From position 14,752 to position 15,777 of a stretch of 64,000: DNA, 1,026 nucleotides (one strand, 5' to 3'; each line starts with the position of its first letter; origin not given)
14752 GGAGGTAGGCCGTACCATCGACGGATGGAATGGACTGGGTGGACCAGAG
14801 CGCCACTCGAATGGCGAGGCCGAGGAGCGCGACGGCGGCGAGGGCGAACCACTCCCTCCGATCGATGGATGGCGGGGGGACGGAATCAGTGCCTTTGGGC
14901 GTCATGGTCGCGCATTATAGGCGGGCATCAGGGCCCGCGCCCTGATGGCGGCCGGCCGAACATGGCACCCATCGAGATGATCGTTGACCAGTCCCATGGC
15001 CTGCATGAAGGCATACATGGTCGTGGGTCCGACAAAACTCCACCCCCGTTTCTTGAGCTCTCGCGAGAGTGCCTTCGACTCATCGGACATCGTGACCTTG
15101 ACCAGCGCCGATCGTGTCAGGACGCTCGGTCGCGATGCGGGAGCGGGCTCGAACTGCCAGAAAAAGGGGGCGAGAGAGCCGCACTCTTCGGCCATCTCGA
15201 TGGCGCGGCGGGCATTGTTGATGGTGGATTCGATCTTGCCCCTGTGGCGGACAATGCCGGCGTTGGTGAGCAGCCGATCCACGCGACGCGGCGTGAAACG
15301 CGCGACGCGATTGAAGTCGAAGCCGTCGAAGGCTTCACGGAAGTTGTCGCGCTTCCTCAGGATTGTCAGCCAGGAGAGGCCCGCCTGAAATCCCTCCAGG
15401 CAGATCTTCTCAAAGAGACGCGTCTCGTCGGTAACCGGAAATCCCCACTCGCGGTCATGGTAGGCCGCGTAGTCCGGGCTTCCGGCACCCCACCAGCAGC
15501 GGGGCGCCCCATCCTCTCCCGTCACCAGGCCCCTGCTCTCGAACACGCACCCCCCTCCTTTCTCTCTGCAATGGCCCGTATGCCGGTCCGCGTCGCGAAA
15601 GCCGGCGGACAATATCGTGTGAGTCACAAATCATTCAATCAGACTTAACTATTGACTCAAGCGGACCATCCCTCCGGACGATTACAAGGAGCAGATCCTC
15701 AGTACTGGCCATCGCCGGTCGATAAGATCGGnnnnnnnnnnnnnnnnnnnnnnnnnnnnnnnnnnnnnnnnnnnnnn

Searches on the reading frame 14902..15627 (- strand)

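Call 68: search_protein_families(library=pfam, proteins=[window:14902-15627:-], max_evalue=0.00001)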
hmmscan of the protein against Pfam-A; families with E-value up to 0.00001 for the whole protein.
window:14902-15627:- (241 aa): 1 family
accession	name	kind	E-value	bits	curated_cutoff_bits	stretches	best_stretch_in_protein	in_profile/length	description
PF03352.18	Adenine_glyco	-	1.4e-70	237.1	25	1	46-222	1-175/177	Methyladenine glycosylase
